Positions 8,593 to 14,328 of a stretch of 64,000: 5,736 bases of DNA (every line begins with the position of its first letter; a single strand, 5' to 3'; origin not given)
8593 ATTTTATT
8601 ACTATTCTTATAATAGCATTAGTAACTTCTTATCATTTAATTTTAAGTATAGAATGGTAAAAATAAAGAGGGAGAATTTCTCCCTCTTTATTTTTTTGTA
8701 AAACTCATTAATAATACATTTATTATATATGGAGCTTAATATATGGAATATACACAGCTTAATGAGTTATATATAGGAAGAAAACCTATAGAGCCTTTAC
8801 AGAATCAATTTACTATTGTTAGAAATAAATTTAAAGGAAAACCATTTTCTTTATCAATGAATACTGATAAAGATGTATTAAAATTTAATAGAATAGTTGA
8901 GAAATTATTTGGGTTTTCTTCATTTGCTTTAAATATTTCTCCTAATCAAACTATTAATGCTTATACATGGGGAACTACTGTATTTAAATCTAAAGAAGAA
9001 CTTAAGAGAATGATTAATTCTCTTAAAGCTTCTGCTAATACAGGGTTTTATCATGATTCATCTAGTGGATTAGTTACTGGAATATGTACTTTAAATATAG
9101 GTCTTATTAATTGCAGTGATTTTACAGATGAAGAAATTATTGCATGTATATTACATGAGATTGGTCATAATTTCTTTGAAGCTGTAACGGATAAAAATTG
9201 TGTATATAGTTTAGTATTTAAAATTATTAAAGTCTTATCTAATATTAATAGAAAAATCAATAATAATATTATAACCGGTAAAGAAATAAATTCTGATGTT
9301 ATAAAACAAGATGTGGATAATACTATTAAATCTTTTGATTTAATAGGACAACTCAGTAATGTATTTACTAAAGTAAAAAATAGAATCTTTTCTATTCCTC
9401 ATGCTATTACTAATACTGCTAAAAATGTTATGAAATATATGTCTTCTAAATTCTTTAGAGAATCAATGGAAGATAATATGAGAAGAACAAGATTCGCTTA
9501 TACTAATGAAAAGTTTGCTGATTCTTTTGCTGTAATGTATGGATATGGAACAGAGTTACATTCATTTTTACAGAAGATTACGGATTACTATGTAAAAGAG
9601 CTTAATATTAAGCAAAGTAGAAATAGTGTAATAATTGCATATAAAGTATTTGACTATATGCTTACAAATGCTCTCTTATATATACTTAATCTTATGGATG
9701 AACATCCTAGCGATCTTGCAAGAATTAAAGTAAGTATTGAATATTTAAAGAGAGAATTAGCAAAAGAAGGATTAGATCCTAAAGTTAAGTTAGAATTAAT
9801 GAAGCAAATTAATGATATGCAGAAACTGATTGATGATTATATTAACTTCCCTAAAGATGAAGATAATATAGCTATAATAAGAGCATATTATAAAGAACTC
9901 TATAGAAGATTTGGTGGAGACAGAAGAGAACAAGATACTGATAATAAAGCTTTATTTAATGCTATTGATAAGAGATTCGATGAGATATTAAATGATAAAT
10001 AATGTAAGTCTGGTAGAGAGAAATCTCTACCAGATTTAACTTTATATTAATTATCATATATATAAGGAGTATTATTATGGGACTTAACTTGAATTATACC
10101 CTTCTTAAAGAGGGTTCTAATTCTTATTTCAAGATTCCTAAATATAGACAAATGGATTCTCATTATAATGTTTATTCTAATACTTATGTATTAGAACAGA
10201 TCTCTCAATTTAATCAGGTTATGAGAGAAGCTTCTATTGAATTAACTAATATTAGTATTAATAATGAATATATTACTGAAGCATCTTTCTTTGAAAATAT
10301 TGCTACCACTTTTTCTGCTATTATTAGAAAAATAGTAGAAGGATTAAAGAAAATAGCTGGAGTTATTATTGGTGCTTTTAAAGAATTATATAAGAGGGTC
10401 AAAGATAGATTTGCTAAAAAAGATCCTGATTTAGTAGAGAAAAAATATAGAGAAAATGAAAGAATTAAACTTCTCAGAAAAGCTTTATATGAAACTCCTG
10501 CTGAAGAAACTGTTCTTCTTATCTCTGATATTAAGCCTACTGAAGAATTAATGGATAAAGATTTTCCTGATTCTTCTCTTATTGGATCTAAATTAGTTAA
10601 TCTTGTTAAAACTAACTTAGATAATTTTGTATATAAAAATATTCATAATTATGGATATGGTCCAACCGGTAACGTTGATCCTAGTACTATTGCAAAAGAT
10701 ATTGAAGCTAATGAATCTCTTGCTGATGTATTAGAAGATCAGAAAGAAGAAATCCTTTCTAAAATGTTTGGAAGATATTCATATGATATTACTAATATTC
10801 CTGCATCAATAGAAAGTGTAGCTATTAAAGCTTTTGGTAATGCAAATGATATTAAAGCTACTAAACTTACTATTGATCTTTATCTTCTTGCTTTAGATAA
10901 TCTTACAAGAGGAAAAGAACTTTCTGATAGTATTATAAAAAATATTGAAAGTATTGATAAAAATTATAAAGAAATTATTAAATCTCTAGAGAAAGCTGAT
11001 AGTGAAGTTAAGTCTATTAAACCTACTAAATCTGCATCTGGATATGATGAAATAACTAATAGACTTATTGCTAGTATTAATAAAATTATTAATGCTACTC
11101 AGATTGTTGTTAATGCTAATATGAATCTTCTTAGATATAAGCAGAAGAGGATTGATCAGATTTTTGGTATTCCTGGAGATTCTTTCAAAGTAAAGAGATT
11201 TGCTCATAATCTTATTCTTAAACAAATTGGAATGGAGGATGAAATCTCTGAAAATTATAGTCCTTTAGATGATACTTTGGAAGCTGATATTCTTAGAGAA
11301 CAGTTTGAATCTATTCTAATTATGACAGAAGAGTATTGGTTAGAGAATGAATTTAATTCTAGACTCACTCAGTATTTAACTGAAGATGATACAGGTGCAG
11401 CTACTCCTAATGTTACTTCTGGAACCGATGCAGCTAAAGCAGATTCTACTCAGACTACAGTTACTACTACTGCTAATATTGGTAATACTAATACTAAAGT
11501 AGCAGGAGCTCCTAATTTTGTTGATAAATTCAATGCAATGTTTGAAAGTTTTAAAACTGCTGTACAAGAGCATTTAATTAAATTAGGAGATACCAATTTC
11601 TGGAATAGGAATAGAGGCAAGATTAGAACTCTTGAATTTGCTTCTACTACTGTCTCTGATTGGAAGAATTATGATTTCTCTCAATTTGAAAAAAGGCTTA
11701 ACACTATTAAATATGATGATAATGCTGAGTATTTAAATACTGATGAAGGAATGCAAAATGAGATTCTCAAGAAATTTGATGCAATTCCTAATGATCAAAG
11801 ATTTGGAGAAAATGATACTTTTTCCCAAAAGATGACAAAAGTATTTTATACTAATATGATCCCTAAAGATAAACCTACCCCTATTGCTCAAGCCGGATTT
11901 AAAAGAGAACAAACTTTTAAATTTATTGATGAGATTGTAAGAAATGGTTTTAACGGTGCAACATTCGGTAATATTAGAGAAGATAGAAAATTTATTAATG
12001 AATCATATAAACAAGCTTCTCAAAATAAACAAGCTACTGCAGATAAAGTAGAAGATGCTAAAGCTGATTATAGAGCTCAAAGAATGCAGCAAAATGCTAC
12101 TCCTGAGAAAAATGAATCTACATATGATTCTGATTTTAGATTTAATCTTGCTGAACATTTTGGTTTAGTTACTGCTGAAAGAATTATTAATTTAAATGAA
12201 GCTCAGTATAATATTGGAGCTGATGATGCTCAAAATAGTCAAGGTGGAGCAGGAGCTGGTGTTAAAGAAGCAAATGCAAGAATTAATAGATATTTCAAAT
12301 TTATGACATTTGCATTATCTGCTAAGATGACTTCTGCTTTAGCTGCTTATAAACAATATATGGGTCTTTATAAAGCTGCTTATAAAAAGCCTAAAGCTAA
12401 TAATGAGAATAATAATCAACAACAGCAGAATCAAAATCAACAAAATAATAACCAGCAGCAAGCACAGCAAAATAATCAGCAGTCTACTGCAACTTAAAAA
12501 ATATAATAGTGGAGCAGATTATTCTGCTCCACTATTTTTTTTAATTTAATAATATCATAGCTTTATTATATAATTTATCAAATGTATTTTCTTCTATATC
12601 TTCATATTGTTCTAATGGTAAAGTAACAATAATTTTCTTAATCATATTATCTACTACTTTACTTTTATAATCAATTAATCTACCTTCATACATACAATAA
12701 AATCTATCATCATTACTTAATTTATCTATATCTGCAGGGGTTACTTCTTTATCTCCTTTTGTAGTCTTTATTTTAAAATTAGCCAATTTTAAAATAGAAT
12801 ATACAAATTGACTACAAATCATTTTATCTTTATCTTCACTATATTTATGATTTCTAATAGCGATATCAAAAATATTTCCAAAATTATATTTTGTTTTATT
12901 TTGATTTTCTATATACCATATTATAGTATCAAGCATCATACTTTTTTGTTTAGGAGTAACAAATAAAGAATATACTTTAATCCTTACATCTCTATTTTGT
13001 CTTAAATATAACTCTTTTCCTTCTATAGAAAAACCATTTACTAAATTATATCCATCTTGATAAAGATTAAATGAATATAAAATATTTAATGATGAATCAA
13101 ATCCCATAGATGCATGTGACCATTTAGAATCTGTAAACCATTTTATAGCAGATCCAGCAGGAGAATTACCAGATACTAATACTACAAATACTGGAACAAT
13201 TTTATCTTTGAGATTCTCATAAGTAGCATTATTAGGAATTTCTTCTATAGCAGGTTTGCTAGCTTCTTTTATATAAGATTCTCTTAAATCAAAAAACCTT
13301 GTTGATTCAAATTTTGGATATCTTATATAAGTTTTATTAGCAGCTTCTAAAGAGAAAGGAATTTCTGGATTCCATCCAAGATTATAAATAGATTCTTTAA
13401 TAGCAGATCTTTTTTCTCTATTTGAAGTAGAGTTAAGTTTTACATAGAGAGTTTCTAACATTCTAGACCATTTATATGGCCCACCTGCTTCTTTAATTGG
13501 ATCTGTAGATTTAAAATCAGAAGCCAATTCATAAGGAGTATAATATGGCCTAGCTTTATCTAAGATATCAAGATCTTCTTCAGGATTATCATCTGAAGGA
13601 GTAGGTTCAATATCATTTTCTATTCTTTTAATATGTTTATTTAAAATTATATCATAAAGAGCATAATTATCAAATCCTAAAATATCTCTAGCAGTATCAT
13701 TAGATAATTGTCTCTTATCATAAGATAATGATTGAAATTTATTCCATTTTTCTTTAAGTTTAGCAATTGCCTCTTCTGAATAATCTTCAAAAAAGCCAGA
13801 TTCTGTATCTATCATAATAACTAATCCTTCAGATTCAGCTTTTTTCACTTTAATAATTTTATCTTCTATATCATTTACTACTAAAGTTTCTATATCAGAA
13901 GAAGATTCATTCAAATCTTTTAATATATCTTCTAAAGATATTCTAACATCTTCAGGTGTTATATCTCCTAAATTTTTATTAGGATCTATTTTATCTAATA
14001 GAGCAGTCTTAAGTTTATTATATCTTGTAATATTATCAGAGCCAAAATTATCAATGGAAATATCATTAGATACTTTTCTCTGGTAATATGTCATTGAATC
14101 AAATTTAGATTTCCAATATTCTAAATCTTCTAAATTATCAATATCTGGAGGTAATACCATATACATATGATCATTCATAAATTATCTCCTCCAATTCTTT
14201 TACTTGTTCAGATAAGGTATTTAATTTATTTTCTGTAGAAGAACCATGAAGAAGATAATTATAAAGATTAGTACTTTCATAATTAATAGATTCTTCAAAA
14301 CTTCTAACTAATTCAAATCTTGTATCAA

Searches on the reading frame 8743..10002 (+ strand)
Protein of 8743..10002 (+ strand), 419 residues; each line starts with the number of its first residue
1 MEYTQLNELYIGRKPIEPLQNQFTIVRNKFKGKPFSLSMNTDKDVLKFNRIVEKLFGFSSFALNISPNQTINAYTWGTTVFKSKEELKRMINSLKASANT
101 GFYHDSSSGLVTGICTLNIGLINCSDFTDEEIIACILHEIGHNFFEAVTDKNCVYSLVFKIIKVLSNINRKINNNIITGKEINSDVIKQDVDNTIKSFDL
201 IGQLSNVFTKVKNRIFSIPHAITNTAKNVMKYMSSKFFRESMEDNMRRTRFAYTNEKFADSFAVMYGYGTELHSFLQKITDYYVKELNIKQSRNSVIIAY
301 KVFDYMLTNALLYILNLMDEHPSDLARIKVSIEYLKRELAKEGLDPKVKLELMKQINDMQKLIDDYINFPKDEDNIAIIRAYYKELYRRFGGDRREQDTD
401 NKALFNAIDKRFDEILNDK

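Call 29: search_protein_families(library=phrogs, proteins=[window:8743-10002:+], max_evalue=0.00001)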
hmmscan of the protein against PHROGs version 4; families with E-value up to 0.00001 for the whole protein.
window:8743-10002:+ (419 aa): 1 family
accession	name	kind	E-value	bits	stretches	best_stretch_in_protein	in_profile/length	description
phrog_2767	-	unknown function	3.4e-21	76.5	1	41-369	47-395/442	-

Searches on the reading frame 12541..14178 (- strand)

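Call 29: search_protein_families(library=phrogs, proteins=[window:12541-14178:-], max_evalue=0.00001)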
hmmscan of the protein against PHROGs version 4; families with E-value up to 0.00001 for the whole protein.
window:12541-14178:- (545 aa): 1 family
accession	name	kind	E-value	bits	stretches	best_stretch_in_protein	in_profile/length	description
phrog_1128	-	moron, auxiliary metabolic gene and host takeover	4e-13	50.3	1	323-484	18-164/381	enoyl-CoA hydratase/carnithine racemase-like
